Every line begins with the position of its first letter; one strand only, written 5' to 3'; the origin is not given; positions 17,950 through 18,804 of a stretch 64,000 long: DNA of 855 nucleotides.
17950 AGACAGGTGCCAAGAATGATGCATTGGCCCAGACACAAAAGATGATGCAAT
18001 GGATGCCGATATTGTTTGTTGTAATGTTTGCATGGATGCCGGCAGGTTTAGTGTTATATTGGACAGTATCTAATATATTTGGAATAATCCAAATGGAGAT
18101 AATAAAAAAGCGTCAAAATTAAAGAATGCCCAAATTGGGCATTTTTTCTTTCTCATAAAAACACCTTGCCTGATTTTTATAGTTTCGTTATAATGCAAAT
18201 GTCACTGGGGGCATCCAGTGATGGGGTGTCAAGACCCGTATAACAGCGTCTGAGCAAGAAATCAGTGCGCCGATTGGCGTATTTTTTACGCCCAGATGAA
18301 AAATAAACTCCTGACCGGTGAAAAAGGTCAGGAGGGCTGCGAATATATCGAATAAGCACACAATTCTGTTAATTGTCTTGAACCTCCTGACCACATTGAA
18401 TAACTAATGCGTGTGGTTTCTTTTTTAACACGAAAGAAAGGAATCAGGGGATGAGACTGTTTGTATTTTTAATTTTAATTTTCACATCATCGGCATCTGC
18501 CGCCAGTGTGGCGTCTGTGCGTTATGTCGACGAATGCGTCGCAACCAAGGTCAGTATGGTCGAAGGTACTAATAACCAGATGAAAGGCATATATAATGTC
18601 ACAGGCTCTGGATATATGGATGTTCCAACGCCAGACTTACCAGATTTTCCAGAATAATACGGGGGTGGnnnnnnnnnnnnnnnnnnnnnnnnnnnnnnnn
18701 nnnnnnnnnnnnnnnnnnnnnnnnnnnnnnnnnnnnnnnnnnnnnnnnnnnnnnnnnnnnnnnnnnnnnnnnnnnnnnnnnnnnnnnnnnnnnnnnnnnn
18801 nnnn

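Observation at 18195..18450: Conserved ~250-nt structured leader with terminator/antiterminator-like alternative pairings, present in two copies (18.2 kb and 40.7 kb)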

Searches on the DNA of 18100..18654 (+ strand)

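Call 7: search_rna_families(source=window, start=18100, end=18500, threshold=evalue, max_evalue=10, show_alignments=3)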
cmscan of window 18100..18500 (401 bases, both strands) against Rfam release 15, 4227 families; matches with E-value up to 10: 8.
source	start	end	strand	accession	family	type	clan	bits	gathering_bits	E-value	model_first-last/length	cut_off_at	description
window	18100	18180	+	RF01770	rimP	Cis-reg; leader;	-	21.2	47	0.37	10-102/102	5'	Gammaprotebacteria rimP leader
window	18122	18183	+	RF02064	STnc370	Gene; sRNA;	-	20.7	54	3.1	1-71/71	no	Enterobacterial sRNA STnc370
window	18202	18287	+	RF01394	isrK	Gene; sRNA;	-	20.3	50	0.028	1-77/77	no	isrK Hfq binding RNA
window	18299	18384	-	RF01733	atoC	Cis-reg;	-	18.7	50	0.83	1-93/93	no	atoC RNA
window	18117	18151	+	RF04134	MIR7504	Gene; miRNA;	-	16.4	83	4.6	1-124/124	no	MIR7504 microRNA precursor family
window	18132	18240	-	RF02578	tsr25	Gene; sRNA;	-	15.7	63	0.45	1-181/181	no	S. aureus tsr25 small RNA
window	18100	18147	+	RF02702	AgvB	Gene; sRNA;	-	15.5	56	2.1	1-62/62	no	Anti GcvB sRNA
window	18100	18151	+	RF02901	AaHKsRNA41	Gene; sRNA;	-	9.9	97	9.5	136-187/187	5'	Aggregatibacter sRNA 41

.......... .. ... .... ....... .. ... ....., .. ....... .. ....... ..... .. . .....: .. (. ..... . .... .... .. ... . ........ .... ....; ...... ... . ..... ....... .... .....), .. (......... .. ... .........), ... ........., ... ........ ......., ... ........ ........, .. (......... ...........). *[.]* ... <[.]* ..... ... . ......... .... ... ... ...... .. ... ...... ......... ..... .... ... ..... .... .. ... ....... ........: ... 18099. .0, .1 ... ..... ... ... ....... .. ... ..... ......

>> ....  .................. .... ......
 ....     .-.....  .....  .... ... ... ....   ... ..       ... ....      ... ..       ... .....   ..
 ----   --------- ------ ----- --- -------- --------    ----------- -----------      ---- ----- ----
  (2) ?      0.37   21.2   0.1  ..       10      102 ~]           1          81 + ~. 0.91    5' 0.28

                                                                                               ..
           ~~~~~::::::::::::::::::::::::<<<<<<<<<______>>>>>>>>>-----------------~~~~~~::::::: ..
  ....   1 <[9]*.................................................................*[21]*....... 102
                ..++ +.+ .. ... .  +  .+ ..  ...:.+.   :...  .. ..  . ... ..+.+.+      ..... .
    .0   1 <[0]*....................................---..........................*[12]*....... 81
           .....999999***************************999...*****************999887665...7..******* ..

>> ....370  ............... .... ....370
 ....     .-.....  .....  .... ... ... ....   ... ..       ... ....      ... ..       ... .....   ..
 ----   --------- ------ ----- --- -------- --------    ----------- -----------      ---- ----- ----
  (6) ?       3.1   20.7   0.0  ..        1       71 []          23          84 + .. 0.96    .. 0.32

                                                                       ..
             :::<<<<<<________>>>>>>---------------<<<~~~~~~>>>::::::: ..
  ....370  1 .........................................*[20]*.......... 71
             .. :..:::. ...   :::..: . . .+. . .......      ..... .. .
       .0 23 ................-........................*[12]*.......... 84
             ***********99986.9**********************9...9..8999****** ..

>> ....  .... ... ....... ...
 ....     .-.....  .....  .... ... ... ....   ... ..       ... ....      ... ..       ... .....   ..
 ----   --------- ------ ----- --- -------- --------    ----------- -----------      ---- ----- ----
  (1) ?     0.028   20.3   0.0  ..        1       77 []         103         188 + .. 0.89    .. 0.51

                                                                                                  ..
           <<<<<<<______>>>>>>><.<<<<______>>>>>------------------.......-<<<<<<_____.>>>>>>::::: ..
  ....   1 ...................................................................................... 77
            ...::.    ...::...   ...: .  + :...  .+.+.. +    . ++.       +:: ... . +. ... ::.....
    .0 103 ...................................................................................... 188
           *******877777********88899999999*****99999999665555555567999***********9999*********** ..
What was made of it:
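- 18247..18298 (+): Copy A variable hairpin P2b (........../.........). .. its tip it encloses a terminator-like hairpin T1, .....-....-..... + U6 (18267-18287). The weak isrK-like match covers P1-P2-T1 (call 7).
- On Any Rfam 15 family: The permissive scan of 18100-18500 gave a best hit of isrK at 20.3 bits against a threshold of 50 (call 7).
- On isrK Hfq-binding RNA (RF01394): 20.3 bits, E = 0.028 on 18202-18287 (call 7).
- Closest known: isrK. Same: It gives the best, sub-threshold Rfam match: isrK at 20.3 bits, E = 0.028 (call 7).
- P1-P2-T1 gives a weak isrK-like match (call 7).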

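Call 34: build_rna_model(alignment_id=A3, structure=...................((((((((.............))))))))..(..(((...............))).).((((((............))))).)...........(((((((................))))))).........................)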
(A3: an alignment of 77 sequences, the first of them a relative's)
Model R1 built from alignment A3 (77 sequences, 168 columns); structure: as given.
model positions 129; base pairs 24; branch points 3; effective number of sequences 3.14; information 0.59 bits per position. Calibrated on 0.2 Mb of random sequence (short: E-values are rough).
structure used (alignment columns):
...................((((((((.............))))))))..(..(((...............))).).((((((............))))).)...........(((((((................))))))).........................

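Call 36: search_with_rna_model(model_id=R1, source=window, max_evalue=10, filters=off, show_alignments=2)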
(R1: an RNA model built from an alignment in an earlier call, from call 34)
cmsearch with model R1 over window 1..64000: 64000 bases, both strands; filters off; matches with E-value up to 10: 27.
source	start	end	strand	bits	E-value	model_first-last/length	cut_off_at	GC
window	40793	40936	+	87.1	7.3e-22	1-129/129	no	0.36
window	18293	18436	+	83.6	6.4e-21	1-129/129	no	0.39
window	11212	11362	-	17.9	0.0037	1-129/129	no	0.46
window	43190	43340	+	11.7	0.17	1-129/129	no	0.34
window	21203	21318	+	11.1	0.26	1-129/129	no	0.37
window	62318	62409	+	8.7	1.2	1-129/129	no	0.35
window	44004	44097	-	8.3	1.5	1-129/129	no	0.32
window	25418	25524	+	8.2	1.5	1-129/129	no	0.46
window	47334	47441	-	7.6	2.3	1-129/129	no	0.33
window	30902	31054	-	7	3.2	1-129/129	no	0.39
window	7221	7331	-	6.5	4.5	1-129/129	no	0.31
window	48872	48975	+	6.5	4.6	1-129/129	no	0.42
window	13964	13980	-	6.4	4.8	40-56/129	no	0.29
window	30907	31012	+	6.4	4.9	1-129/129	no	0.35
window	41110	41222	+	6.2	5.3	1-129/129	no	0.31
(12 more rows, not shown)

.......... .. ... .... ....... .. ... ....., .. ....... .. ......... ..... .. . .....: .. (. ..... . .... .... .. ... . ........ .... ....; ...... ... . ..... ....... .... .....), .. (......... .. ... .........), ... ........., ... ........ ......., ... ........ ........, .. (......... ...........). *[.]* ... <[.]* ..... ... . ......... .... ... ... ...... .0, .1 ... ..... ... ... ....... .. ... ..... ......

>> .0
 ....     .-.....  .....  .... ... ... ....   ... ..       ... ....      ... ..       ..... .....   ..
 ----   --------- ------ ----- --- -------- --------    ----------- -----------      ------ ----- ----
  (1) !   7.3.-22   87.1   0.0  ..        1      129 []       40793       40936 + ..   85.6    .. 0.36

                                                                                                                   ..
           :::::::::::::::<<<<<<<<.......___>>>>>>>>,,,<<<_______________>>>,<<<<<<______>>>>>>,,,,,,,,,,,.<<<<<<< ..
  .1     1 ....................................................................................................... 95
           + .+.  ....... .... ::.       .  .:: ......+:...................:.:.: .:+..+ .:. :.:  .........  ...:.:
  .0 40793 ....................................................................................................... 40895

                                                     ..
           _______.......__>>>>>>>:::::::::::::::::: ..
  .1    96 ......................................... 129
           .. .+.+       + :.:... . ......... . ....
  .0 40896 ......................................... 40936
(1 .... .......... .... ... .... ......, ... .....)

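Call 40: search_with_rna_model(model_id=R1, sources=[L027, L028, L029, L030, L031, L032, L033, L034, L035, L036, L037, L038, L039, L040, L041, L042, L043, L044, L045, L046, L047, L048, L049, L050, L051, L052, L053, L054, L055, L056, L057, L058, L059, L060, L061, L062, L063, L064, L065, L066, L067, L068, L069, L070, L071, L072, L073, L074, L075, L076, L077, L078, L079, L080, L081, L082, L083, L084, L085, L086, L087, L088, L089, L090, L091, L092, L093, L094, L095, L096, L097, L098, L099, L100, L101, L102, L103, L104, L105, L106, L107, L108, L109, L110, L111, L112, L113, L114, L115, L116, L117, L118, L119, L120, L121, L122, L123, L124, L125, L126], max_evalue=0.01)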
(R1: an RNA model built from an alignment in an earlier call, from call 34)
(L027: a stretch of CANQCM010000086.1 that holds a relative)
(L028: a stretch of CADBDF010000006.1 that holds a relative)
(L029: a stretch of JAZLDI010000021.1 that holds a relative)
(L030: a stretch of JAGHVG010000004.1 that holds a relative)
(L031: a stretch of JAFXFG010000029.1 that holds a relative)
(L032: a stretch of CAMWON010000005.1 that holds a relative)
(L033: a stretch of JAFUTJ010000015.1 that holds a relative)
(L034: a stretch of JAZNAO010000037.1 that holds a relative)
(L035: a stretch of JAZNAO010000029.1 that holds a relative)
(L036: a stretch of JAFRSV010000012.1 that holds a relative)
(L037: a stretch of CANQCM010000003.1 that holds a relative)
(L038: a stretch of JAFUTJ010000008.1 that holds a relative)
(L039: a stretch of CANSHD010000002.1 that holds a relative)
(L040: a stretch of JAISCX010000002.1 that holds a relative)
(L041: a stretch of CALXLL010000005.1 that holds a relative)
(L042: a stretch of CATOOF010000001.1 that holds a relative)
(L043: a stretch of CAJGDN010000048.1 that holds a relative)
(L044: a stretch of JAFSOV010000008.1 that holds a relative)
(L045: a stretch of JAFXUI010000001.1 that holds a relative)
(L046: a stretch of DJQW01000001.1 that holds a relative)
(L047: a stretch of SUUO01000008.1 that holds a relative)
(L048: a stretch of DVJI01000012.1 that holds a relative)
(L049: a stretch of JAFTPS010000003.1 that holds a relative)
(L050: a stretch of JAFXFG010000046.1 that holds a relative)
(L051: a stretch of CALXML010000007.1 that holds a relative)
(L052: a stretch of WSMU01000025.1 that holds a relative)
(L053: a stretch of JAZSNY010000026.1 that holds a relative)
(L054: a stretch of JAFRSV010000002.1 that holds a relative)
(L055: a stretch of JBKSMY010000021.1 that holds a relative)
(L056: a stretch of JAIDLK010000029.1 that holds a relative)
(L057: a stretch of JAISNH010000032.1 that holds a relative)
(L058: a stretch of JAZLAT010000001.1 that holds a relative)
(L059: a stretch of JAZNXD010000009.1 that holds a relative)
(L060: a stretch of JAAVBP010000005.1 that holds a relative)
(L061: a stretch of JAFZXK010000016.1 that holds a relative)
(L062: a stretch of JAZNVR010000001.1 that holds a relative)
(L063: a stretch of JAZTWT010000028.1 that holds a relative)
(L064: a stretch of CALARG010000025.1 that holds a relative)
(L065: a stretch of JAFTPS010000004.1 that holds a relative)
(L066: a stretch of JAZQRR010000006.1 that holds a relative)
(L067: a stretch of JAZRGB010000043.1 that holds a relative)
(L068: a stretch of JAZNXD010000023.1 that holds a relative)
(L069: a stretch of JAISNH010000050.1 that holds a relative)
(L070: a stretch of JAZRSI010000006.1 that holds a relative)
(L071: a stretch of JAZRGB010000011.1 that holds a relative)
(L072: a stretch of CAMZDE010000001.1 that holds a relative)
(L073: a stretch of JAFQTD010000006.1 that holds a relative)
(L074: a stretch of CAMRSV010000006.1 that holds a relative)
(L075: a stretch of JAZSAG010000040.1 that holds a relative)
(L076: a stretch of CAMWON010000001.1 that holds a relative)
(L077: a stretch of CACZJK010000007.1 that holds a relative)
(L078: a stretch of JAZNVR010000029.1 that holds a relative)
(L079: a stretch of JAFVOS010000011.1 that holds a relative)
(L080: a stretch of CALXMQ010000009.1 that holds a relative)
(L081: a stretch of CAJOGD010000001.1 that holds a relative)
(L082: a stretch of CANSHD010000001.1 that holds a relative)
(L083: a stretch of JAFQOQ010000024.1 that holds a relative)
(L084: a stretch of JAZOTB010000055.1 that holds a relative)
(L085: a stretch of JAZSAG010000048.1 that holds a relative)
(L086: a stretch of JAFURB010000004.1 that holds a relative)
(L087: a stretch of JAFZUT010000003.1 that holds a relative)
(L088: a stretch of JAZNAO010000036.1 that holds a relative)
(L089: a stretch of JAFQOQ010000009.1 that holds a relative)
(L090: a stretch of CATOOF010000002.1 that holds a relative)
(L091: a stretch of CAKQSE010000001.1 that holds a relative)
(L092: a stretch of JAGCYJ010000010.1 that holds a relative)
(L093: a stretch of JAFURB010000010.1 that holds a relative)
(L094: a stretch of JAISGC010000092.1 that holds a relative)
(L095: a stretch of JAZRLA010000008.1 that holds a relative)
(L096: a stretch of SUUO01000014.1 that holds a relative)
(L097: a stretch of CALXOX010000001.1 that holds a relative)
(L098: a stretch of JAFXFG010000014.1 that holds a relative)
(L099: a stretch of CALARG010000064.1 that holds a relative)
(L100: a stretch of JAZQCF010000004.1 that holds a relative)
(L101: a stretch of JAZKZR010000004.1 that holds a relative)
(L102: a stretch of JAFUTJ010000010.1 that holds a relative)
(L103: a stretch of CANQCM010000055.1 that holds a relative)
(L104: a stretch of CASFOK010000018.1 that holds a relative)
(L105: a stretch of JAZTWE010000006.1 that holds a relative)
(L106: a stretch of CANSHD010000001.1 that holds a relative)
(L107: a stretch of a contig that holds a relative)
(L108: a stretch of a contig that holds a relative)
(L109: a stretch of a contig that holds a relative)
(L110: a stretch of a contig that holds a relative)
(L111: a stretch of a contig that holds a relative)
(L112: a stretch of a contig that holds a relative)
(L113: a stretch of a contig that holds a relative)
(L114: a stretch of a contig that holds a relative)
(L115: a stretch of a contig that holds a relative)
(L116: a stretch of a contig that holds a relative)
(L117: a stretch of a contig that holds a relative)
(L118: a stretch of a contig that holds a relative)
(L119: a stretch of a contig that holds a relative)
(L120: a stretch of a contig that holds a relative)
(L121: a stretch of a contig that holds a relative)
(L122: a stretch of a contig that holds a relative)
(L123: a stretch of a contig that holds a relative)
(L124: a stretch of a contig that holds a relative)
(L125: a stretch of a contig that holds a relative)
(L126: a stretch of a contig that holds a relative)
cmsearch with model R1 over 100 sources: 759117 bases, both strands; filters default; matches with E-value up to 0.01: 119.
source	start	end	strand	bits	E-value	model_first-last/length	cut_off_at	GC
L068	4179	4309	+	116.4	1e-28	1-129/129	no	0.43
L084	2116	2252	-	116.1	1.3e-28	1-129/129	no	0.36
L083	969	1106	+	114.3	3.9e-28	1-129/129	no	0.36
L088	578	710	+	114.3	4e-28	1-129/129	no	0.4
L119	7668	7797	-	113.9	4.8e-28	1-129/129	no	0.4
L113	5597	5727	+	113.5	6.2e-28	1-129/129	no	0.4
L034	6741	6873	+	113.4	6.6e-28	1-129/129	no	0.38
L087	350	488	+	112.6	1.1e-27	1-129/129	no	0.4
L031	3858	3989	+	112.5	1.1e-27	1-129/129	no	0.42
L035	7806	7937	+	111.8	1.8e-27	1-129/129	no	0.42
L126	7728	7860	+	111.8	1.9e-27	1-129/129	no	0.41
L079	5433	5569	-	110.8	3.4e-27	1-129/129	no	0.39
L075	2069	2198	-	110.3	4.8e-27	1-129/129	no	0.44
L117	5422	5551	-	110.2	4.9e-27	1-129/129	no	0.45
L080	7759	7892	-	110.2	5e-27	1-129/129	no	0.36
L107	1629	1756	+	110.1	5.1e-27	1-129/129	no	0.38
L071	3646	3778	+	109.7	6.8e-27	1-129/129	no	0.37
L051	4385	4515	+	109.6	7.2e-27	1-129/129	no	0.35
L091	7595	7724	-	109.1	9.8e-27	1-129/129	no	0.42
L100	3380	3515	-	109.1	9.8e-27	1-129/129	no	0.43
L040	5374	5502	-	109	1e-26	1-129/129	no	0.43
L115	6956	7083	+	108.8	1.1e-26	1-129/129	no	0.34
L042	1551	1684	-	108.7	1.2e-26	1-129/129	no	0.4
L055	857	990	-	107.3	3e-26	1-129/129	no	0.44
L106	786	920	+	107.2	3.3e-26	1-129/129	no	0.37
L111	6870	7003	-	106.9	3.8e-26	1-129/129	no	0.39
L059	7437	7560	-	105.2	1.1e-25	1-129/129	no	0.38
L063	91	225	-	104.9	1.3e-25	1-129/129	no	0.41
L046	1477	1614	+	104.6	1.7e-25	1-129/129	no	0.43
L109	2393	2526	-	104.2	2e-25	1-129/129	no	0.37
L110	5272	5404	-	103.7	2.9e-25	1-129/129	no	0.38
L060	1731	1859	-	102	8e-25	1-129/129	no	0.43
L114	1679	1806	+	101.8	8.9e-25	1-129/129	no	0.38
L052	2416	2545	-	101.8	9.1e-25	1-129/129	no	0.38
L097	5413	5540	-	101.8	9.5e-25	1-129/129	no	0.38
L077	4251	4386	+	101.6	1e-24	1-129/129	no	0.36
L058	305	440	-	101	1.5e-24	1-129/129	no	0.44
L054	1939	2069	-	100.8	1.8e-24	1-129/129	no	0.39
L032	4812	4939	+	100.5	2.1e-24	1-129/129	no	0.42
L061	2348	2486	+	100.1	2.6e-24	1-129/129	no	0.4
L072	4865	4997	-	99.7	3.4e-24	1-129/129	no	0.44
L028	5533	5666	-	99.6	3.7e-24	1-129/129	no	0.37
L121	2843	2970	-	99.4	4e-24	1-129/129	no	0.38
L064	6744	6880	+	99.1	4.9e-24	1-129/129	no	0.42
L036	5538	5678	+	98.8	5.9e-24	1-129/129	no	0.4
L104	2769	2893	-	98.8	5.9e-24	1-129/129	no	0.37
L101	229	371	-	98.3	8.1e-24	1-129/129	no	0.38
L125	1508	1636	-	98.1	9.2e-24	1-129/129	no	0.43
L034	320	451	-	97.9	1.1e-23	1-129/129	no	0.33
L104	2943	3074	-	96.8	2.1e-23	1-129/129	no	0.36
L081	2791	2929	-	96.7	2.2e-23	1-129/129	no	0.42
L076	3877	4009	-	96.3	2.9e-23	1-129/129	no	0.39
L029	794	926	+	95.8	4e-23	1-129/129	no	0.43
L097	337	470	-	95.5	4.5e-23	1-129/129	no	0.37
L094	5263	5392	-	95.2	5.4e-23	1-129/129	no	0.47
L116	5073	5202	-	95.1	5.8e-23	1-129/129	no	0.42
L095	2524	2653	-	94.9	6.7e-23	1-129/129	no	0.35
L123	6378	6515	+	94.5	8.7e-23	1-129/129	no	0.38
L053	2692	2827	+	94.1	1.1e-22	1-129/129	no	0.41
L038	975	1116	-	93.8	1.3e-22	1-129/129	no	0.39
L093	30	163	+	93.7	1.5e-22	1-129/129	no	0.37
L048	577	707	-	91.4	6e-22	1-129/129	no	0.36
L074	1930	2054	+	91.3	6.2e-22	1-129/129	no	0.38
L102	5904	6043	+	91.2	6.6e-22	1-129/129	no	0.37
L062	7039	7174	-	91.2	6.9e-22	1-129/129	no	0.39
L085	1254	1389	-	90.9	7.9e-22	1-129/129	no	0.4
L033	5828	5962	-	90.3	1.2e-21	1-129/129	no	0.4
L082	7695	7823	+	90.1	1.4e-21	1-129/129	no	0.4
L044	4929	5061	+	89.9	1.6e-21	1-129/129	no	0.41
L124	5234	5368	+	89.5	2e-21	1-129/129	no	0.38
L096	4378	4515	-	89.3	2.1e-21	1-129/129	no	0.37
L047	401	535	-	89.3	2.3e-21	1-129/129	no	0.36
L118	6172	6303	-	89.2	2.3e-21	1-129/129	no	0.39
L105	5436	5566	+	88.9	2.8e-21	1-129/129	no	0.41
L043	1988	2123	+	88.7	3.2e-21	1-129/129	no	0.43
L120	1118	1248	-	88.7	3.3e-21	1-129/129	no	0.4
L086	7538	7672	-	88.4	3.9e-21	1-129/129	no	0.36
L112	3744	3879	-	88.3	4e-21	1-129/129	no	0.39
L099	5398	5534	-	88.3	4.1e-21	1-129/129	no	0.44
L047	5143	5276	+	88.2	4.5e-21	1-129/129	no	0.4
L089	7760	7890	-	87.8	5.8e-21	1-129/129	no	0.41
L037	6154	6288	-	86.6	1.2e-20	1-129/129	no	0.41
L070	2572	2706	-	86.5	1.3e-20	1-129/129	no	0.41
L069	421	549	-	86.4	1.3e-20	1-129/129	no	0.41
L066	3581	3715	+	86.3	1.4e-20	1-129/129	no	0.38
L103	3487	3626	-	86.1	1.7e-20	1-129/129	no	0.36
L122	1590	1725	+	85.4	2.5e-20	1-129/129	no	0.4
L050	4809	4943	+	85.2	2.8e-20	1-129/129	no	0.41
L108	128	262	-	84.9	3.4e-20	1-129/129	no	0.41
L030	7279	7410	+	84.6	4.1e-20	1-129/129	no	0.38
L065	7570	7702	+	84.3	4.9e-20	1-129/129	no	0.36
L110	241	392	+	84.1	5.8e-20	1-129/129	no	0.39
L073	3468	3601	+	82.6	1.5e-19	1-129/129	no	0.41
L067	1853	1993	-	82.5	1.5e-19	1-129/129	no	0.43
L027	488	623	-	81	3.8e-19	1-129/129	no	0.4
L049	4398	4531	-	80.3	6.1e-19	1-129/129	no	0.46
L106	1047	1181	+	79.8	8.2e-19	1-129/129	no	0.4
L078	113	249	-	79.2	1.2e-18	1-129/129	no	0.42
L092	4869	5001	-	78.8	1.5e-18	1-129/129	no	0.41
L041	3409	3546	+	78.7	1.6e-18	1-129/129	no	0.43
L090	5400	5538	-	78.1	2.4e-18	1-129/129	no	0.41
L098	2494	2632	-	77.4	3.6e-18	1-129/129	no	0.42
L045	1457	1590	+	76.3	7.4e-18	1-129/129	no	0.39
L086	262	384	+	75.6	1.1e-17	1-129/129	no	0.36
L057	4461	4586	+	75.5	1.2e-17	1-129/129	no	0.43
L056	6268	6401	+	75.1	1.5e-17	1-129/129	no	0.44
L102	410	546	+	72.6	7.3e-17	1-129/129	no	0.4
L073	1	97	-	65.8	5e-15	1-96/129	3'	0.4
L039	6885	7005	-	63.5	2.1e-14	1-129/129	no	0.41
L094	4014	4172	-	62.6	3.7e-14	1-129/129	no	0.44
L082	1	71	-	58.8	3.8e-13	1-70/129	3'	0.42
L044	7198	7334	-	57.8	7.1e-13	1-129/129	no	0.43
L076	4162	4295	+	53.8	9e-12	1-129/129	no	0.38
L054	6033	6167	-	36.1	5.3e-07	1-129/129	no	0.39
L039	7095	7239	-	29.3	3.6e-05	1-129/129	no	0.36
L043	1614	1754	-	27.6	0.00011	1-129/129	no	0.48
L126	1741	1885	+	25.5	0.0004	1-129/129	no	0.41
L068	4106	4227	-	24.7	0.00066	1-129/129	no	0.43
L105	5327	5484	-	20.4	0.0095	1-129/129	no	0.38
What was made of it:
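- The window holds three members (calls 36, 40). There are tens of copies per genome (calls 36, 40).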
